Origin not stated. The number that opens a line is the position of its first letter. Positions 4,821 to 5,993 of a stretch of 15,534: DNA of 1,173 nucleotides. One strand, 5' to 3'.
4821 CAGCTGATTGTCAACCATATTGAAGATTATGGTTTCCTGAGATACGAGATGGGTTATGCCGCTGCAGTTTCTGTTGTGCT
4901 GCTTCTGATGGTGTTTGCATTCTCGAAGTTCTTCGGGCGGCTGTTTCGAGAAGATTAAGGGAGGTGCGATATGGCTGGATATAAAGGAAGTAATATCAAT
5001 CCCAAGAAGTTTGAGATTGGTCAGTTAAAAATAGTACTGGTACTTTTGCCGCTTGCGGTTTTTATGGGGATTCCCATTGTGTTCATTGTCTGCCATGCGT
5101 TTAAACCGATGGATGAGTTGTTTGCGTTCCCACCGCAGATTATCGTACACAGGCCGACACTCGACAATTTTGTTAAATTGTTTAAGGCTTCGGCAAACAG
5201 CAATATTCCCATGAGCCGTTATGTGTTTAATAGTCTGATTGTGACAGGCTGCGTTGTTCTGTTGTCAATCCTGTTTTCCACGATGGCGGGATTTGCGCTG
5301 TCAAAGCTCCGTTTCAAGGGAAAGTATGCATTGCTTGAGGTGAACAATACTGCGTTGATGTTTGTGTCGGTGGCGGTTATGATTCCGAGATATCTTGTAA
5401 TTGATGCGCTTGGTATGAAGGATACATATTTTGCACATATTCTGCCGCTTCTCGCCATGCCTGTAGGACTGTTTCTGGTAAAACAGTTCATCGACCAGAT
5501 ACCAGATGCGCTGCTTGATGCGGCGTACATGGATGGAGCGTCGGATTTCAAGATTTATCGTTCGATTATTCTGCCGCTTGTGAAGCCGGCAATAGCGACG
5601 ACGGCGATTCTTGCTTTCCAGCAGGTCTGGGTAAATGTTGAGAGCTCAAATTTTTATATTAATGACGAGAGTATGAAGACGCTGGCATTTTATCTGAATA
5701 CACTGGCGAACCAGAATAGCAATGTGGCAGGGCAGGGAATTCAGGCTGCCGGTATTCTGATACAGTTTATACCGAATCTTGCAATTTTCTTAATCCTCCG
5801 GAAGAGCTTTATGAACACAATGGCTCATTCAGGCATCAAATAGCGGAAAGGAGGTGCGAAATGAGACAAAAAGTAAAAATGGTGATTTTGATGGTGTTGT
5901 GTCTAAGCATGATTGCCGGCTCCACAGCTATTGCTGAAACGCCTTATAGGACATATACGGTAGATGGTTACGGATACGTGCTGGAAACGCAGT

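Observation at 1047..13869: Mirror-symmetric eight-gene operon: SBP, permease, permease, [NHL/TPR/Yip1 protein, anchored DUF5696-like protein], permease, permease, SBP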

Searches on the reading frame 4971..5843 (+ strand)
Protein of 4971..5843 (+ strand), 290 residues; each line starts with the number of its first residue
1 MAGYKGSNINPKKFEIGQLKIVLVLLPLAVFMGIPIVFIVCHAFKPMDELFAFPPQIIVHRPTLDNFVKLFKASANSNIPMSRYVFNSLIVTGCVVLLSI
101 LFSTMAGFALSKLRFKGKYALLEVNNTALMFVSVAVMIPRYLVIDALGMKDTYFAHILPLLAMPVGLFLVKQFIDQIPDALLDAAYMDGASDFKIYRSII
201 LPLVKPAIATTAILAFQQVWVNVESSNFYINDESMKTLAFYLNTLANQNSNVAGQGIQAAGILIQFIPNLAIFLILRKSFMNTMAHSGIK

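Call 9: search_protein_families(library=pfam, proteins=[window:4971-5843:+], max_evalue=0.01)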
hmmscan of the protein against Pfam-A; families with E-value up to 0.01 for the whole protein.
window:4971-5843:+ (290 aa): 1 family
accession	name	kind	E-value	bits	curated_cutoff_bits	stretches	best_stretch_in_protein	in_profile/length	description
PF00528.27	BPD_transp_1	-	1.7e-12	47.9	26.4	1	101-276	3-175/184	Binding-protein-dependent transport system inner membrane component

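Call 11: search_protein_families(library=ncbifam, proteins=[window:4971-5843:+], max_evalue=0.001)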
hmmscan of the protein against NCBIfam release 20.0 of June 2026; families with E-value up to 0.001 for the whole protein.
window:4971-5843:+ (290 aa): 14 families
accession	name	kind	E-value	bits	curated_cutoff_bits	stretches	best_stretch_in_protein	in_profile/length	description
NF008210.0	PRK10973.1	equivalog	2e-25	90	297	1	23-286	16-278/281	sn-glycerol-3-phosphate ABC transporter permease UgpE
NF040932.1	ABC_arch_GlcU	equivalog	6e-23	81.8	340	1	22-285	6-265/272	glucose ABC transporter permease GlcU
NF008231.0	PRK10998.1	equivalog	8.7e-19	68.2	261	1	75-290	75-295/296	maltose ABC transporter permease MalG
NF007047.0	PRK09500.1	equivalog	3.3e-10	40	326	1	77-226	52-203/257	spermidine/putrescine ABC transporter permease PotC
TIGR02141.1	modB_ABC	equivalog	1.4e-06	28.1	182.6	1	161-217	90-146/208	molybdate ABC transporter permease subunit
NF006939.0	PRK09421.1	equivalog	1.4e-06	27.9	262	1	161-219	103-161/230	molybdate ABC transporter permease subunit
NF011624.0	PRK15050.1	equivalog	7.7e-06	25.2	247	1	175-284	185-290/297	2-aminoethylphosphonate ABC transporter permease subunit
TIGR01581.1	Mo_ABC_porter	hypoth_equivalog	8.7e-06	25.4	210.3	1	161-217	113-169/225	ABC transporter permease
NF043073.1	MMSYN1_0195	equivalog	1.1e-05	23.8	1250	1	64-216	43-192/1021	spermidine/putrescine ABC transporter permease/substrate-binding protein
TIGR02139.1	permease_CysT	equivalog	8.4e-05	22.3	246.1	1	161-219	142-200/265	sulfate ABC transporter permease subunit CysT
NF040733.1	ABC_perm_U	equivalog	0.00023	20.7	295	1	81-229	50-198/251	ABC transporter permease subunit SaoP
TIGR03226.1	PhnU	equivalog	0.00035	20.1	283.45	1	175-279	203-303/311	2-aminoethylphosphonate ABC transporter permease subunit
TIGR02138.1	phosphate_pstC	equivalog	0.00081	18.5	196.45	1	157-216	158-217/296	phosphate ABC transporter permease subunit PstC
TIGR00974.1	3a0107s02c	equivalog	0.00098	18.3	193.45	0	74-272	45-261/272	phosphate ABC transporter permease PstA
